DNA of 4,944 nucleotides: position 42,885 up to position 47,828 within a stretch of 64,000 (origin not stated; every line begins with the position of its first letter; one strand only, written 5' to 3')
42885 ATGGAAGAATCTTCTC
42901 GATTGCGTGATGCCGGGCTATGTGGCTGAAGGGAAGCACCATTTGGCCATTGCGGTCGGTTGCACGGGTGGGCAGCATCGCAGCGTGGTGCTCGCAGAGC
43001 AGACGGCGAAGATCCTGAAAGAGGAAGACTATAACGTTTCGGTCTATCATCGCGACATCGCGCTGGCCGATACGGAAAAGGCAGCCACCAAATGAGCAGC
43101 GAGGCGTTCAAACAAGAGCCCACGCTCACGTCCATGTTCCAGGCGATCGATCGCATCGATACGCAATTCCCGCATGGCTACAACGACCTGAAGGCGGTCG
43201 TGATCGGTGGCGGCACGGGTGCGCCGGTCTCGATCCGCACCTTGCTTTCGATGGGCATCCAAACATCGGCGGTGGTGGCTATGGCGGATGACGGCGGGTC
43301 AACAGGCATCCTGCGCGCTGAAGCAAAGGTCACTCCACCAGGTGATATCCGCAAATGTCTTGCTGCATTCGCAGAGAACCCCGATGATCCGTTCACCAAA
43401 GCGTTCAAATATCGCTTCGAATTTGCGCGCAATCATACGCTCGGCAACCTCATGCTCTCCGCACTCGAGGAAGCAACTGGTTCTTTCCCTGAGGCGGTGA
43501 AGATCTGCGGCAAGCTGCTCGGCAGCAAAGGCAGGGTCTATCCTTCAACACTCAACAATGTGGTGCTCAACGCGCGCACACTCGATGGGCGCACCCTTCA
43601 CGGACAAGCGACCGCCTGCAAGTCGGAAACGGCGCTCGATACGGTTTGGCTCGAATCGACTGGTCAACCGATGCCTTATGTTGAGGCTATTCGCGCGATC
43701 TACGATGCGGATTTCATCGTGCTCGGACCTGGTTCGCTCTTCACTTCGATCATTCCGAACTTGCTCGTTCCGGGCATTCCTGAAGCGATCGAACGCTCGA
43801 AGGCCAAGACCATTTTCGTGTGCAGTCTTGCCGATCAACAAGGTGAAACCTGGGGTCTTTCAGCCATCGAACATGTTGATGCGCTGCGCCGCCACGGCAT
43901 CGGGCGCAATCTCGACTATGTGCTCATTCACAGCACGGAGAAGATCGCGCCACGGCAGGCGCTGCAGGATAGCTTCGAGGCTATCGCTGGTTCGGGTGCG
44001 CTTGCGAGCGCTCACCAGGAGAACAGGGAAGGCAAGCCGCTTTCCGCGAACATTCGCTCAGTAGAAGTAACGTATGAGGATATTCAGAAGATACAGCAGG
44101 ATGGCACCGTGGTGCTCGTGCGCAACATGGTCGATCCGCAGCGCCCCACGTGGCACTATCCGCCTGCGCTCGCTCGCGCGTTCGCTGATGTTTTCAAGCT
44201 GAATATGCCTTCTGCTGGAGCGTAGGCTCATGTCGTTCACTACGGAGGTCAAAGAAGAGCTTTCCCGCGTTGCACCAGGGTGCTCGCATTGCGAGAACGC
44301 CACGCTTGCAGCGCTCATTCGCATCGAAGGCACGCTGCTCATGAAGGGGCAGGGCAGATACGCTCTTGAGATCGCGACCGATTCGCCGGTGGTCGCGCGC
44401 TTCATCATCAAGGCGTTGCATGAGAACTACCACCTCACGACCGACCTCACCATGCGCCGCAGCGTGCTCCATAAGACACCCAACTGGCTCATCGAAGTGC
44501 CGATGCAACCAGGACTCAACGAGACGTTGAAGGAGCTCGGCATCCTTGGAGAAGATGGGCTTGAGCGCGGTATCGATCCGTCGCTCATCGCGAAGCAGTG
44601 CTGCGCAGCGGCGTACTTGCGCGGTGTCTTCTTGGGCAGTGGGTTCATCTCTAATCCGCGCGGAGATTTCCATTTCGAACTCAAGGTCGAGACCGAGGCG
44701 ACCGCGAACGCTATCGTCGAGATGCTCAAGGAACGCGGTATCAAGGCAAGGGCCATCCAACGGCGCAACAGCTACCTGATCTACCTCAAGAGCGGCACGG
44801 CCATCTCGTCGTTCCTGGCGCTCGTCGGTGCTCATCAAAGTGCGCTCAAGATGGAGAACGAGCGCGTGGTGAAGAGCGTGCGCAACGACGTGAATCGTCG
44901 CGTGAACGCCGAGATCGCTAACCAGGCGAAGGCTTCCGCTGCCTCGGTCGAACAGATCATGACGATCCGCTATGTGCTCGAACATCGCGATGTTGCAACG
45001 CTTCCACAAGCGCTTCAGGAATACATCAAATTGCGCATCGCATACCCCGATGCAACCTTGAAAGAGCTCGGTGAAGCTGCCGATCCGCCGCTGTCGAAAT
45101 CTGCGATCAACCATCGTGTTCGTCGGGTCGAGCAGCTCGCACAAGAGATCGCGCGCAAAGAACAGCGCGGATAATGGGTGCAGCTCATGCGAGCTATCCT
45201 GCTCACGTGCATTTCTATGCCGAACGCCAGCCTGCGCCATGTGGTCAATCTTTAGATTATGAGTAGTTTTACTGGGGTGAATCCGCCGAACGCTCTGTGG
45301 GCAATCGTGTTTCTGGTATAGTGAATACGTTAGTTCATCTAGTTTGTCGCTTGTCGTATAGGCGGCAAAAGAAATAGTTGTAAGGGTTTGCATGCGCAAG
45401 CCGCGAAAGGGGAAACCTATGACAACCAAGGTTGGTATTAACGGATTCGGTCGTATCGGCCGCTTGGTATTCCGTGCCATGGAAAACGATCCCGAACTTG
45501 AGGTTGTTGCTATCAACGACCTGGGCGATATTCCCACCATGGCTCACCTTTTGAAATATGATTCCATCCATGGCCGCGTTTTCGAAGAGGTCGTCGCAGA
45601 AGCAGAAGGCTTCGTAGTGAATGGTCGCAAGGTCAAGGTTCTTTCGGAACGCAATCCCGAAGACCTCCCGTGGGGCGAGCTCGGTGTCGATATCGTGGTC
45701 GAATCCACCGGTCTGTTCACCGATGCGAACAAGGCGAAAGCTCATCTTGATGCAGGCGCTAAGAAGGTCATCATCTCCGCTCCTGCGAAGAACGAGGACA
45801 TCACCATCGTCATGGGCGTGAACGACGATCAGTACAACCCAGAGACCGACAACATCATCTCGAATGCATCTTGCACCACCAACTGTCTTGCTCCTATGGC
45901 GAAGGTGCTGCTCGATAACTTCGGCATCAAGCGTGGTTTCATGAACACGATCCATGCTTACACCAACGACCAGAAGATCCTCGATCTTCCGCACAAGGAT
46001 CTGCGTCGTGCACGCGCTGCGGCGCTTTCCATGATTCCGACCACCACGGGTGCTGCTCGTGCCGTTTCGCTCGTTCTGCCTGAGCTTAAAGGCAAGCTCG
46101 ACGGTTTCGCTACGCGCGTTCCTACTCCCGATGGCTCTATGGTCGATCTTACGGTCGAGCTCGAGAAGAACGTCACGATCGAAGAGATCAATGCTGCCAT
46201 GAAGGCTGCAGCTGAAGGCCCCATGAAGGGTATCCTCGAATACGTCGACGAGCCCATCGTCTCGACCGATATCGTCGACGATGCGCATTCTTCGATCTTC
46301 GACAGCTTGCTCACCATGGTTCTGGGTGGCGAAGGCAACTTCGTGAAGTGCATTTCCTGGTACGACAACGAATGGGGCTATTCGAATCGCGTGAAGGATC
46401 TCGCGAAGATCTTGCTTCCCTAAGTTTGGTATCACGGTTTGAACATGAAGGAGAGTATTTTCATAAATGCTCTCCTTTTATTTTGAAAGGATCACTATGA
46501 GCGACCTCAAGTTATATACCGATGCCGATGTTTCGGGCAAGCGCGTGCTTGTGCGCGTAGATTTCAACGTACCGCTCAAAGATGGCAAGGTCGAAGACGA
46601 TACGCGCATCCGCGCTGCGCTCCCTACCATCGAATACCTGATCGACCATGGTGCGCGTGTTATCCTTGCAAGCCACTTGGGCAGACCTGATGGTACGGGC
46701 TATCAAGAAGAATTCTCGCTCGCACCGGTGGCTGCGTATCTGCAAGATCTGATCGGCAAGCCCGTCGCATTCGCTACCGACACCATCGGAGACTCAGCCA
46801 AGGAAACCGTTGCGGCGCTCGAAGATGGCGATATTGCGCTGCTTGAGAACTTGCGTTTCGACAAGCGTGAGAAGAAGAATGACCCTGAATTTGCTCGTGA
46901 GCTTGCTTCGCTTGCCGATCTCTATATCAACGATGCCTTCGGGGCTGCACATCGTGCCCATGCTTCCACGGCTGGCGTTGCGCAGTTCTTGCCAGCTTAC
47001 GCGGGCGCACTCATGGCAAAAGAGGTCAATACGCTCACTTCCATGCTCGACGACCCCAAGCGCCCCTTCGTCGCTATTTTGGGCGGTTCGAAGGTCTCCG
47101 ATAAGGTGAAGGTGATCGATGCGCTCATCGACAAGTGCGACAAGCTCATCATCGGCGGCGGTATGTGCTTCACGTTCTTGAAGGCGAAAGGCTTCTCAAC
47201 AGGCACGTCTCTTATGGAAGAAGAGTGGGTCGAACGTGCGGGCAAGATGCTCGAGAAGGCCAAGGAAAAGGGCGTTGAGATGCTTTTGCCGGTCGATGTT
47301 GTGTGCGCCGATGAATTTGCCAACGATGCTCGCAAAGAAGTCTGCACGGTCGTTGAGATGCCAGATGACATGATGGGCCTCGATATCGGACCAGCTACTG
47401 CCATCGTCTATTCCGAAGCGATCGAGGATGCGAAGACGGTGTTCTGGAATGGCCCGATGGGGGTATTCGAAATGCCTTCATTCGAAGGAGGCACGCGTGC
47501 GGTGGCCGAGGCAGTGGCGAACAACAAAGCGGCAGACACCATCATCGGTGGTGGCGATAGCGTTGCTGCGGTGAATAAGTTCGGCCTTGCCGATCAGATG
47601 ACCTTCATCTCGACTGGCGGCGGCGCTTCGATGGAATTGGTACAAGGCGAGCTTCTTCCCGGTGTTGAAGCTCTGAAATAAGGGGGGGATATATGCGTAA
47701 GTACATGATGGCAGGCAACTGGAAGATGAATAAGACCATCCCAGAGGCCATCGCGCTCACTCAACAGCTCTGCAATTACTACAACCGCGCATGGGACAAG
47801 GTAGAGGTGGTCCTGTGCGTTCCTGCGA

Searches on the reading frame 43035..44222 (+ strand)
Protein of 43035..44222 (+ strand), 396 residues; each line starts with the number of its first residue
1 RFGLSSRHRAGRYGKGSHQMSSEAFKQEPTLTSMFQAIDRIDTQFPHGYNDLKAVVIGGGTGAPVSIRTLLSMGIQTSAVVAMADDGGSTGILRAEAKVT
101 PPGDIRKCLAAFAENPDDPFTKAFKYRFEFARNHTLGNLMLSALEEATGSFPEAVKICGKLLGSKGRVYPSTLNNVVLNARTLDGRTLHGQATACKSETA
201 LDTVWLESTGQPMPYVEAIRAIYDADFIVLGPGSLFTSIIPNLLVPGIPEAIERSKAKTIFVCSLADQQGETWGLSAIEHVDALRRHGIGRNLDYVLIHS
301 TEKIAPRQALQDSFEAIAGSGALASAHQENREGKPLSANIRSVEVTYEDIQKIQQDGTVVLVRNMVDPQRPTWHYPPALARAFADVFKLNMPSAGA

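Call 57: search_protein_families(library=pfam, proteins=[window:43035-44222:+], max_evalue=0.00001)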
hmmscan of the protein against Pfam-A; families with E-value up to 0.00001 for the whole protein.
window:43035-44222:+ (396 aa): 1 family
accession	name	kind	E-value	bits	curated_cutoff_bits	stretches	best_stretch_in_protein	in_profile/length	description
PF01933.23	CofD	-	4.8e-73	246.3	30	1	55-304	2-254/290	2-phospho-L-lactate transferase CofD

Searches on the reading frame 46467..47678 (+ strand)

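Call 57: search_protein_families(library=pfam, proteins=[window:46467-47678:+], max_evalue=0.00001)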
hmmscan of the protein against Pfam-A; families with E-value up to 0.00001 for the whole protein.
window:46467-47678:+ (404 aa): 1 family
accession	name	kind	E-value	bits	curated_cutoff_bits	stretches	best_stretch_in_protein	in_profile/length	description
PF00162.24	PGK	-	2.7e-165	550.4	27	1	18-395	2-379/379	Phosphoglycerate kinase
